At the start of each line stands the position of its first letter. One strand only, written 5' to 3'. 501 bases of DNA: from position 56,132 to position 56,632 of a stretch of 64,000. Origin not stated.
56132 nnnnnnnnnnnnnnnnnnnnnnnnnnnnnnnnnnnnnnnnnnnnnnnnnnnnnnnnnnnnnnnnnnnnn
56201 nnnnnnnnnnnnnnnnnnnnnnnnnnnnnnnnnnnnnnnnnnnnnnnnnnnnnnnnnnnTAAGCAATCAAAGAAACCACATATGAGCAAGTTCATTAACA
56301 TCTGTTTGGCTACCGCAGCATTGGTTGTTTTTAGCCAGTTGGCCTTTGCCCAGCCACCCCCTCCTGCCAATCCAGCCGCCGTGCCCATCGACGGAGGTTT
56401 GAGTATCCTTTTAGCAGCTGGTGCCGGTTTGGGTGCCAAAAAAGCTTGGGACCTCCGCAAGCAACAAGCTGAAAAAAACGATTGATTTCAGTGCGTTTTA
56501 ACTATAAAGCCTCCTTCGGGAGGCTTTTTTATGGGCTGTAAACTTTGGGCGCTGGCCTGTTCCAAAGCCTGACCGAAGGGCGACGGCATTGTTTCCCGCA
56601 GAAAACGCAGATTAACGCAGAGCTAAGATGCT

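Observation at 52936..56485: T9SS cargo giant followed by a mini-protein that is little more than a signal peptide, a Pro-spacer and a sorting-signal-like tail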

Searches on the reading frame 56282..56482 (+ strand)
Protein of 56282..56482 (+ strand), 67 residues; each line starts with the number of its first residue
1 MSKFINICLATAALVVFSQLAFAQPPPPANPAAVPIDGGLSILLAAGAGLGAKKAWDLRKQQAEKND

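Call 3: search_protein_families(library=ncbifam, proteins=[window:56282-56482:+], max_evalue=1)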
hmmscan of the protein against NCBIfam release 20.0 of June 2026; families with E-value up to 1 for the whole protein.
seq(67 aa): 2 families
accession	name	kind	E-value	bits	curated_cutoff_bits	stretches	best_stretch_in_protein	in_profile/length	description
NF046080.1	PID_CTERM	domain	1.1e-09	37.9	26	1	34-54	1-21/25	PID-CTERM protein-sorting domain-containing protein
NF041599.1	reg_PtrA_PA2808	domain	0.16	11.9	31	1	3-23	2-21/46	co-regulatory protein PtrA N-terminal domain-containing protein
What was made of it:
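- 56282..56485 (+): Gene for the 67-aa PID-CTERM mini-protein. NF046080 scores 37.9 bits against a cut-off of 26 (call 3).
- On PID-CTERM protein-sorting domain (NCBIfam NF046080 / Pfam PF28310): 37.9 bits against a cut-off of 26, E 1.1e-9, aa 34-54 matching model positions 1-21 of 25 (call 3).
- Checked: It scores 37.9 bits against a cut-off of 26 on NF046080 PID_CTERM (call 3).
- NF046080 PID_CTERM scores 37.9 bits against a cut-off of 26 (call 3).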

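Call 4: search_protein_families(library=pfam, proteins=[window:56282-56482:+], max_evalue=1)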
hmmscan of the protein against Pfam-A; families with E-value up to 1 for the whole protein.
seq(67 aa): 0 families

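Call 10: find_homologous_proteins(query=window:56282-56482:+, max_evalue=0.01)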
Query seq(67 aa) (67 aa): 131 proteins with E <= 0.01 among 135 candidates; the best 120 are listed.
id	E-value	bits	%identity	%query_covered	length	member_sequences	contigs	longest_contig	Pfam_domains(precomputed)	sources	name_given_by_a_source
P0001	1.2e-33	131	96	100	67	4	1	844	PF28310.1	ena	-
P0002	1.8e-25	105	76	100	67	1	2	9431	PF28310.1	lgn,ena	-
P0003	1.8e-24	102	73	100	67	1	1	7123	PF28310.1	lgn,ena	-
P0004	1.1e-23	99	78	96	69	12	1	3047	PF28310.1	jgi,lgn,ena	jgi:hypothetical protein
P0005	1.5e-23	99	78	100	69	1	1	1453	PF28310.1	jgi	jgi:hypothetical protein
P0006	3.3e-23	98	78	96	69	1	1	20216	PF28310.1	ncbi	-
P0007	3.4e-23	98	78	96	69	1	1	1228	PF28310.1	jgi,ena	jgi:hypothetical protein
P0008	3.4e-23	98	78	96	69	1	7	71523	PF28310.1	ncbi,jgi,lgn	jgi:hypothetical protein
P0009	3.5e-23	98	81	88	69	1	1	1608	PF28310.1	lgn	-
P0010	4.2e-23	98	78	90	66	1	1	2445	PF28310.1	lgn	-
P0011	4.9e-23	97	75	94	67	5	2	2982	PF28310.1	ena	-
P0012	5.7e-23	97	78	96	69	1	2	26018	PF28310.1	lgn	-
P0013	9.0e-23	97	77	96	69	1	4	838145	PF28310.1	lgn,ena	-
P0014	1.1e-22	96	77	96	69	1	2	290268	PF28310.1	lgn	-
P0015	1.2e-22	96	75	96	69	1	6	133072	PF28310.1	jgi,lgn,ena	-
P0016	1.2e-22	96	80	88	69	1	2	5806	PF28310.1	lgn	-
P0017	1.9e-22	96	75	96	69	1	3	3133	PF28310.1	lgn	-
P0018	2.6e-22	95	77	96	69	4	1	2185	PF28310.1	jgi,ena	jgi:hypothetical protein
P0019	6.9e-22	94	80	90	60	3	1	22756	PF28310.1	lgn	-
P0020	9.3e-22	93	75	96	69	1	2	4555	PF28310.1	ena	-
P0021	1.9e-21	93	68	96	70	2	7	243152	PF28310.1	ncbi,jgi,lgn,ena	jgi:hypothetical protein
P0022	2.5e-21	92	78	90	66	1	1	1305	PF28310.1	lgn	-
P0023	4.7e-21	91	74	91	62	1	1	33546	PF28310.1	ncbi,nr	ncbi:MAG: hypothetical protein Q8J69_03845 [Sphingobacteriaceae bacterium]|nr:hypothetical protein [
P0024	8.7e-21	90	77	90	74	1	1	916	PF28310.1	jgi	jgi:hypothetical protein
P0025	1.9e-20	89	69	90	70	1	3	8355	PF28310.1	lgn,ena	-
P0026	2.2e-20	89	69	100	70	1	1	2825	PF28310.1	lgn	-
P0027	4.3e-20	88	69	97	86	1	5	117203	PF28310.1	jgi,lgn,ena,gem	-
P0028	5.0e-20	88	67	90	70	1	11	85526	PF28310.1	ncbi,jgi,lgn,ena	jgi:hypothetical protein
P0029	6.7e-20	88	75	90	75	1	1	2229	PF28310.1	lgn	-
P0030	1.0e-19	87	62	100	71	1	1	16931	PF28310.1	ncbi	-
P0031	1.2e-19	87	74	90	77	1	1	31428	PF28310.1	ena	-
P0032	1.3e-19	87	71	75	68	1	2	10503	PF28310.1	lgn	-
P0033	1.3e-19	87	63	96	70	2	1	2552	PF28310.1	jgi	jgi:hypothetical protein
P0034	1.6e-19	86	74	90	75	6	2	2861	PF28310.1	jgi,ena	jgi:hypothetical protein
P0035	2.7e-18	83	67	91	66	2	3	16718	PF28310.1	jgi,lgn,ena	-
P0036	6.3e-18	81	67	91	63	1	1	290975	PF28310.1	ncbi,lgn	ncbi:MAG: PID-CTERM protein-sorting domain-containing protein [Bacteroidia bacterium]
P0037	1.0e-17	81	66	100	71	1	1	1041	PF28310.1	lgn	-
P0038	1.6e-17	80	79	70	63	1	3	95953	PF28310.1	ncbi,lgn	-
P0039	1.7e-17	80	79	70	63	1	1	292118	PF28310.1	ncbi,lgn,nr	ncbi:MAG: hypothetical protein C0424_06595 [Sphingobacteriaceae bacterium]|nr:hypothetical protein [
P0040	1.9e-17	80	-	-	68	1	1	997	PF28310.1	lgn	-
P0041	1.9e-17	80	64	94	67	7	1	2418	PF28310.1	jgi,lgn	jgi:hypothetical protein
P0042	2.2e-17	80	66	91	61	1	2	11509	PF28310.1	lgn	-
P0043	2.4e-17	80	79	70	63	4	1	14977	PF28310.1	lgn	-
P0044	2.5e-17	80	64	94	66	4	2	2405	PF28310.1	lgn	-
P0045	2.8e-17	79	77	70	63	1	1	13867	PF28310.1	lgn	-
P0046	3.1e-17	79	77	70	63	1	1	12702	PF28310.1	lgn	-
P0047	4.1e-17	79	64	91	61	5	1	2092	PF28310.1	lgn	-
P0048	5.0e-17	79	63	100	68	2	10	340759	PF28310.1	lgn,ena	-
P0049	6.2e-17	78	75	70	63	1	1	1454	PF28310.1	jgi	jgi:hypothetical protein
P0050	1.4e-16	77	65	90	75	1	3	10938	PF28310.1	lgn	-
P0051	1.4e-16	77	63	94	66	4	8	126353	PF28310.1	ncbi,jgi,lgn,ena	jgi:hypothetical protein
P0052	1.6e-16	77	64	91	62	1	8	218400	PF28310.1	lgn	-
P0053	2.7e-16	76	60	91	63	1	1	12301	PF28310.1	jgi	jgi:hypothetical protein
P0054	5.0e-16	75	64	94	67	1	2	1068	PF28310.1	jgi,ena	jgi:hypothetical protein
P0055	5.5e-16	75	62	91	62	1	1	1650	PF28310.1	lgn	-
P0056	6.1e-16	75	74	75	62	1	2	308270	PF28310.1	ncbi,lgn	-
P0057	6.4e-16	75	64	91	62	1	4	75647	PF28310.1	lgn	-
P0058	8.1e-16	75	74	75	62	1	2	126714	PF28310.1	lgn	-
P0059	8.7e-16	75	64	87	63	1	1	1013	PF28310.1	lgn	-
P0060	1.2e-15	74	62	91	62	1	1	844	PF28310.1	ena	-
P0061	1.6e-15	74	68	70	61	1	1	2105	PF28310.1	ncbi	-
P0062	2.5e-15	73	-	-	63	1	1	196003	PF28310.1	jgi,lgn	jgi:hypothetical protein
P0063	2.7e-15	73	63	88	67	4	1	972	PF28310.1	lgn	-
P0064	4.3e-15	72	-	-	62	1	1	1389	PF28310.1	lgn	-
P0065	9.4e-15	71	86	52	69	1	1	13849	PF28310.1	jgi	jgi:hypothetical protein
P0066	2.1e-14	70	-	-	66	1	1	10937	PF28310.1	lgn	-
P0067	2.2e-14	70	93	40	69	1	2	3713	PF28310.1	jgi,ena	-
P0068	7.2e-14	69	-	-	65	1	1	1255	PF28310.1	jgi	jgi:hypothetical protein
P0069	1.2e-13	68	60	91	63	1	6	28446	PF28310.1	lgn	-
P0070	1.5e-13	68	80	61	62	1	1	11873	PF28310.1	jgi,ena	-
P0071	1.8e-13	67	-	-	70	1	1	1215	PF28310.1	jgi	jgi:hypothetical protein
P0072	2.6e-13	67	-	-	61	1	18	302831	PF28310.1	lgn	-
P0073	3.4e-13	66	57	99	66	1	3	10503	PF28310.1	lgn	-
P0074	4.1e-13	66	-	-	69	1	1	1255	PF28310.1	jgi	jgi:hypothetical protein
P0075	7.3e-13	65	53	100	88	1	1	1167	PF28310.1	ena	-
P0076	7.6e-13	65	-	-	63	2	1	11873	PF28310.1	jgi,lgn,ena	-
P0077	8.8e-13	65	84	37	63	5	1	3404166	PF28310.1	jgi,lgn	jgi:peptidoglycan/LPS O-acetylase OafA/YrhL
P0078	1.3e-12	65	60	87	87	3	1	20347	PF28310.1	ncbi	-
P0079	1.3e-12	65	56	99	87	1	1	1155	PF28310.1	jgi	-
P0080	1.5e-12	64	-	-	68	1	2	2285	PF28310.1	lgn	-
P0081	2.6e-12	64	82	51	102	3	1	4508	PF28310.1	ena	-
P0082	3.6e-12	63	-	-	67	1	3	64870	PF28310.1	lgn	-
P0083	4.6e-12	63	79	51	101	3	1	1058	PF28310.1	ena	-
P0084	8.1e-12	62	56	93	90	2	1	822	PF28310.1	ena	-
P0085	8.7e-12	62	53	99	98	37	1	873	PF28310.1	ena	-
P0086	1.0e-11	62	-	-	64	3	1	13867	PF28310.1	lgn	-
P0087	1.2e-11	62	-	-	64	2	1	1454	PF28310.1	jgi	jgi:hypothetical protein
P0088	1.3e-11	62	-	-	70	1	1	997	PF28310.1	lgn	-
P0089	1.4e-11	61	79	51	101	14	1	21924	PF28310.1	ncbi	ncbi:MAG: hypothetical protein RIT39_389 [Bacteroidota bacterium]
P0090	1.8e-11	61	57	87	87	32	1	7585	PF28310.1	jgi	jgi:hypothetical protein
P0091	1.9e-11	61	-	-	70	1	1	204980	PF28310.1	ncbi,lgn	ncbi:MAG: PID-CTERM protein-sorting domain-containing protein [Bacteroidia bacterium]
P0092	1.9e-11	61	62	81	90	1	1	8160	PF28310.1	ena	-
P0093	2.8e-11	60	57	88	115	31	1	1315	PF28310.1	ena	-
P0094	2.9e-11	60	51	99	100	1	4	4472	PF28310.1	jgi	jgi:opacity protein-like surface antigen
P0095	4.6e-11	60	60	81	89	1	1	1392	PF28310.1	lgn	-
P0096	5.5e-11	60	-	-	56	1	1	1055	PF28310.1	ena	-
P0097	7.3e-11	59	76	51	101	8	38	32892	PF28310.1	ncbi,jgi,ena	jgi:hypothetical protein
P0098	7.3e-11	59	76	51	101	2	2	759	PF28310.1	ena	-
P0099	8.2e-11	59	58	85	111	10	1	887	PF28310.1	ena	-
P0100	1.4e-10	58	57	87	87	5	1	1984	PF28310.1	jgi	-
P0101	2.9e-10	57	62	76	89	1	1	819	PF28310.1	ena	-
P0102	3.6e-10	57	77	45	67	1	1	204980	PF28310.1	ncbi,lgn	ncbi:MAG: PID-CTERM protein-sorting domain-containing protein [Bacteroidia bacterium]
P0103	4.0e-10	57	87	45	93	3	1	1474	PF28310.1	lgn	-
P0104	4.2e-10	57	57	88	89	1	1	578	PF28310.1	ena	-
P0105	5.9e-10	56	93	40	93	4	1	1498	PF28310.1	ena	-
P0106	6.2e-10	56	93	40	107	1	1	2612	PF28310.1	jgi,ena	jgi:hypothetical protein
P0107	6.2e-10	56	93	40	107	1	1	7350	PF28310.1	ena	-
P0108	6.3e-10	56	76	49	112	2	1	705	PF28310.1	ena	-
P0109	6.4e-10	56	76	49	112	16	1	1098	PF28310.1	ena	-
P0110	6.7e-10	56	93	40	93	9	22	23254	PF28310.1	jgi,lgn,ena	jgi:hypothetical protein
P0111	6.9e-10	56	93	40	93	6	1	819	PF28310.1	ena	-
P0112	8.4e-10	56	93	40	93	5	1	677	PF28310.1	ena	-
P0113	8.5e-10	56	93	40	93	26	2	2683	PF28310.1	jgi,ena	-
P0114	8.6e-10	56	93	40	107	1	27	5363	PF28310.1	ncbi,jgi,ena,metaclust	jgi:hypothetical protein|metaclust:\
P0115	8.7e-10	56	93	40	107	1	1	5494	PF28310.1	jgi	jgi:hypothetical protein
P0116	8.8e-10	56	93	40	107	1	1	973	PF28310.1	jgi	-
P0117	9.2e-10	56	93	40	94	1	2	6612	PF28310.1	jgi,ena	jgi:hypothetical protein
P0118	8.0e-9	53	88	39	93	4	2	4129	PF28310.1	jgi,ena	-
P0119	1.2e-8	52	68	51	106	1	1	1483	PF28310.1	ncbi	-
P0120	1.4e-8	52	68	51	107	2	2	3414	PF28310.1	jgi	jgi:hypothetical protein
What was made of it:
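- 56282..56485 (+): 131 homologues, all PF28310 (call 10).
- On PID-CTERM protein-sorting domain (NCBIfam NF046080 / Pfam PF28310): All homologues are pre-annotated PF28310 (call 10).
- Checked: 131 homologues were found, all 56-115 aa (call 10).
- All 120 listed homologues carry PF28310 and are 56-115 aa (call 10).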

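Call 13: find_encoding_contigs(protein=P0013, flank=10000, max_places=3)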
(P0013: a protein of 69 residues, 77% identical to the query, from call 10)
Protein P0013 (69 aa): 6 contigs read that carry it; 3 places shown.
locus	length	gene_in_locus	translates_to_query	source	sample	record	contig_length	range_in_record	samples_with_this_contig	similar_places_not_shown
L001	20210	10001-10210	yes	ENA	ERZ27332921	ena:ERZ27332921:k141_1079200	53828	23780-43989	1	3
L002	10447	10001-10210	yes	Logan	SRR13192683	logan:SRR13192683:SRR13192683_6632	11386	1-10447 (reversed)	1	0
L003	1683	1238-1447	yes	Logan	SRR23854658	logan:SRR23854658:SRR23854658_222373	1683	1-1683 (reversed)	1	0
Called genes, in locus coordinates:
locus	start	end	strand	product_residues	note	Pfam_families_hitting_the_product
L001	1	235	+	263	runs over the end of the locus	PF10677:DUF2490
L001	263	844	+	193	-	PF00027:cNMP_binding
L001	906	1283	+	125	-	PF14079:DUF4260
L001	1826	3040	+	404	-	PF05222:AlaDh_PNT_N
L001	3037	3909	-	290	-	PF03096:Ndr, PF00561:Abhydrolase_1, PF12697:Abhydrolase_6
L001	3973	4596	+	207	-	PF00440:TetR_N (weak), PF13972:TetR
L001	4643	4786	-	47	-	-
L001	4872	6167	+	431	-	-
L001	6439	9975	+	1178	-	-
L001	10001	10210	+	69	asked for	PF28310:PID_CTERM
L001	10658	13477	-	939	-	PF13620:CarboxypepD_reg, PF13715:CarbopepD_reg_2, PF14905:OMP_b-brl_3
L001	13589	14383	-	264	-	PF00149:Metallophos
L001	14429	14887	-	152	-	PF01850:PIN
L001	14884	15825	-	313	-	-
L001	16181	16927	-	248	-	PF10071:DUF2310 (weak)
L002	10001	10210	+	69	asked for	PF28310:PID_CTERM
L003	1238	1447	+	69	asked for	PF28310:PID_CTERM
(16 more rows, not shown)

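Call 14: find_encoding_contigs(protein=P0072, flank=10000, max_places=3)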
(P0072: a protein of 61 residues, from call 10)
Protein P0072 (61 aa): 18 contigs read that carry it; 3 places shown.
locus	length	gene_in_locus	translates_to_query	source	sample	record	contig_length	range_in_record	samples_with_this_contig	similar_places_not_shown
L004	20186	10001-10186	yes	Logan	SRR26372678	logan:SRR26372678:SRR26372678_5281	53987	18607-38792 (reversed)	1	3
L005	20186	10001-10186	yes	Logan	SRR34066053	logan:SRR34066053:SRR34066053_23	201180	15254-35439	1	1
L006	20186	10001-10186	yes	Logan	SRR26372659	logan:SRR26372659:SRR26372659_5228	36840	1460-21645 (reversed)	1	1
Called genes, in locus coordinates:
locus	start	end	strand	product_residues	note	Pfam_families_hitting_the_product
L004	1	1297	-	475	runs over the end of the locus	PF00535:Glycos_transf_2, PF10111:Glyco_tranf_2_2 (weak), PF13641:Glyco_tranf_2_3, PF13632:Glyco_trans_2_3, PF03142:Chitin_synth_2 (weak)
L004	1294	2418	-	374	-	PF13646:HEAT_2 (faint)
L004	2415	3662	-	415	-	PF19413:YaiO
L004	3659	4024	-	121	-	PF00072:Response_reg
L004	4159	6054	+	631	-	PF16177:ACAS_N, PF00501:AMP-binding, PF13193:AMP-binding_C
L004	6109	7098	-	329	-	PF03601:Cons_hypoth698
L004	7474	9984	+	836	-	-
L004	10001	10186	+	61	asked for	PF28310:PID_CTERM (weak)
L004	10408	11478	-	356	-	-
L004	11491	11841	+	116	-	PF00037:Fer4, PF12797:Fer4_2 (faint), PF12838:Fer4_7 (weak)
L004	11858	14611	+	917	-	PF01820:Dala_Dala_lig_N, PF02655:ATP-grasp_3 (faint), PF07478:Dala_Dala_lig_C, PF13535:ATP-grasp_4 (faint), PF07478:Dala_Dala_lig_C, PF01820:Dala_Dala_lig_N, PF07478:Dala_Dala_lig_C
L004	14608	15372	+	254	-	PF03793:PASTA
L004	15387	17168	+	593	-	PF18962:Por_Secre_tail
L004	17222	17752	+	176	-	PF03061:4HBT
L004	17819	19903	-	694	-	PF00675:Peptidase_M16 (faint), PF05193:Peptidase_M16_C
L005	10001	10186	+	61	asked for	PF28310:PID_CTERM (weak)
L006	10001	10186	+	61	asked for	PF28310:PID_CTERM (weak)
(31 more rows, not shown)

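Call 17: find_encoding_contigs(protein=P0091, flank=10000, max_places=2)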
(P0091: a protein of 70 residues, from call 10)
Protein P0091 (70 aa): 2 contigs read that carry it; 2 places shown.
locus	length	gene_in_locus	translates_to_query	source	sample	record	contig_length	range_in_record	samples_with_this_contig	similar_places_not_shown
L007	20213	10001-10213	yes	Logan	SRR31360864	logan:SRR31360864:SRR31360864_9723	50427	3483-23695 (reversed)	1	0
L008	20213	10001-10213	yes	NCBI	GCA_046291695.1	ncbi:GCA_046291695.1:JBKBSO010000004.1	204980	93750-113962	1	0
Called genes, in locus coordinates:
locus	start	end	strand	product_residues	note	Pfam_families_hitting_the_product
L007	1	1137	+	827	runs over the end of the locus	PF22666:Glyco_hydro_2_N2, PF02837:Glyco_hydro_2_N (weak), PF00703:Glyco_hydro_2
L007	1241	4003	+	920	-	PF17678:Glyco_hydro_92N, PF07971:Glyco_hydro_92, PF13290:CHB_HEX_C_1 (weak), PF13287:Fn3_assoc (weak)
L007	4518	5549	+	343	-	PF02779:Transket_pyr, PF02780:Transketolase_C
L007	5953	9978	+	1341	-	-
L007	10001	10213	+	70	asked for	PF28310:PID_CTERM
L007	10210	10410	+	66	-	PF28310:PID_CTERM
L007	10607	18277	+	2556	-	PF13229:Beta_helix (weak)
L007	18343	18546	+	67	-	PF28310:PID_CTERM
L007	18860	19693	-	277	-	PF01569:PAP2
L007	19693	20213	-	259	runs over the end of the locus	PF01503:PRA-PH (faint), PF03819:MazG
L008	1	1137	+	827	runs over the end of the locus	PF22666:Glyco_hydro_2_N2, PF02837:Glyco_hydro_2_N (weak), PF00703:Glyco_hydro_2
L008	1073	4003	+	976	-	PF17678:Glyco_hydro_92N, PF07971:Glyco_hydro_92, PF13287:Fn3_assoc (weak), PF13290:CHB_HEX_C_1 (weak)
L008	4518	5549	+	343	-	PF02779:Transket_pyr, PF02780:Transketolase_C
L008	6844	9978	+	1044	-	PF18962:Por_Secre_tail (faint)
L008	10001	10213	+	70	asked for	PF28310:PID_CTERM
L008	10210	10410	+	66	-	PF28310:PID_CTERM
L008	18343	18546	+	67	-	PF28310:PID_CTERM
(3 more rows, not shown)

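Call 19: find_related_loci(query=A1, collection=genome_contigs, flank=10000)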
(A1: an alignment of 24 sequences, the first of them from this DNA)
Query A1 (67 aa) in genome_contigs; peptide patterns used: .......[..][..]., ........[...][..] (x = any residue, [..] = any of these).
305 stretches matched a pattern; 162 encode a relative of the query (tblastn E <= 1e-3); the best 80 are kept; 79 distinct loci.
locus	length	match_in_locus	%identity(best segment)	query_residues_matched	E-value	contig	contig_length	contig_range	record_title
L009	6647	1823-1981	64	21-67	1e-15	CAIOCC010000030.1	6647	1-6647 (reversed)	MAG: uncultured Bacteroidetes bacterium isolate Erken-D2_bin-0845 genome assembly, contig: bin-0845:030/253, whole genom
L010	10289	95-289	75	1-67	2e-14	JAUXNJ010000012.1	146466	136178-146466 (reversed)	MAG: Sphingobacteriaceae bacterium isolate C1_concoct.bin.73 C1_k141_66461, whole genome shotgun sequence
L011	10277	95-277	74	1-61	1e-12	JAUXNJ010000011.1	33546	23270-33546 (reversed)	MAG: Sphingobacteriaceae bacterium isolate C1_concoct.bin.73 C1_k141_65905, whole genome shotgun sequence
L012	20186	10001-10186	53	1-64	2e-12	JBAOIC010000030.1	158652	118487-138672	MAG: Chitinophagaceae bacterium isolate AS_Ams2_Bin33 np2-np3_contig_28096, whole genome shotgun sequence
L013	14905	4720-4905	52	6-66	2e-12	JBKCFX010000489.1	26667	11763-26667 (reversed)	MAG: Bacteroidia bacterium isolate samp_510_concoct_1045 samp_510_1506416, whole genome shotgun sequence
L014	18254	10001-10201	48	5-66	4e-12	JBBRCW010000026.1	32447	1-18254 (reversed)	MAG: Chitinophagales bacterium isolate Co_metawrap_2420 Cmw_2420_k141_9181703_length_32447_cov_10.9988, whole genome sho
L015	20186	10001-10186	47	1-64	7e-12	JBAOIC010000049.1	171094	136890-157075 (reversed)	MAG: Chitinophagaceae bacterium isolate AS_Ams2_Bin33 np2-np3_contig_567, whole genome shotgun sequence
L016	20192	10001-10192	45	2-66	1e-11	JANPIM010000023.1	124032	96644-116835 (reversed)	MAG: Segetibacter sp. isolate VAR_61_metabat_66 VAR_61_k141_1133047, whole genome shotgun sequence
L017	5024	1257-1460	51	9-67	2e-11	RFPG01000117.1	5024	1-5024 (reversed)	MAG: Sphingobacteriia bacterium isolate WB4_1_1374 contig_100_116, whole genome shotgun sequence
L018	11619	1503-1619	64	28-66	2e-11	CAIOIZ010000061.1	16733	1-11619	MAG: uncultured Bacteroidetes bacterium isolate Ja2_bin-0877 genome assembly, contig: bin-0877:061/165, whole genome sho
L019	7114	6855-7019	49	13-66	4e-11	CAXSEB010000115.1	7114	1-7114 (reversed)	MAG: uncultured Chitinophagaceae bacterium isolate private_X16_metawrap_bin.19 genome assembly, contig: private_X16_meta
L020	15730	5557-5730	49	6-62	5e-11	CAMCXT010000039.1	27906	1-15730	MAG: Chitinophaga pinensis isolate MiE-14oct19-96 genome assembly, contig: MiE-14oct19-C1972, whole genome shotgun seque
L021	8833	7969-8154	43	1-67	1e-10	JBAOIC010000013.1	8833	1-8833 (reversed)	MAG: Chitinophagaceae bacterium isolate AS_Ams2_Bin33 np2-np3_contig_126753, whole genome shotgun sequence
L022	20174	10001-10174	49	6-62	9e-11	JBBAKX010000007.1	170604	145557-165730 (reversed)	MAG: Flavobacteriales bacterium isolate EUL_048 ctg7-EUL_048, whole genome shotgun sequence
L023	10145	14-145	60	22-66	2e-10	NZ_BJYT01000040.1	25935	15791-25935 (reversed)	Segetibacter aerophilus strain NBRC 106135 sequence40, whole genome shotgun sequence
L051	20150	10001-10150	52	6-57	8e-9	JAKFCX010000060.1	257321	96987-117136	MAG: Chitinophagaceae bacterium isolate LC032 contig-124_25, whole genome shotgun sequence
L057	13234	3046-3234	45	4-67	2e-8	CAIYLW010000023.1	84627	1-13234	MAG: uncultured Bacteroidetes bacterium isolate Kiruna2_bin-1094 genome assembly, contig: bin-1094:023/111, whole genome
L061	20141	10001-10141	52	14-61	2e-8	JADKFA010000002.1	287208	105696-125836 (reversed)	MAG: Bacteroidetes bacterium isolate Rand_18-Q3-R56-63_BATAC.320 tig00002308-10-2865140, whole genome shotgun sequence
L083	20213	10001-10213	42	1-66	2e-7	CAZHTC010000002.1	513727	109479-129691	MAG TPA_asm: uncultured Bifidobacteriaceae bacterium isolate SRP257259_co1_20 genome assembly, contig: NODE_9_length_513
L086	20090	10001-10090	60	32-61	3e-7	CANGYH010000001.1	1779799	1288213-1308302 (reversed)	MAG: Cytophagaceae bacterium isolate RE-18aug17-75 genome assembly, contig: RE-18aug17-C1, whole genome shotgun sequence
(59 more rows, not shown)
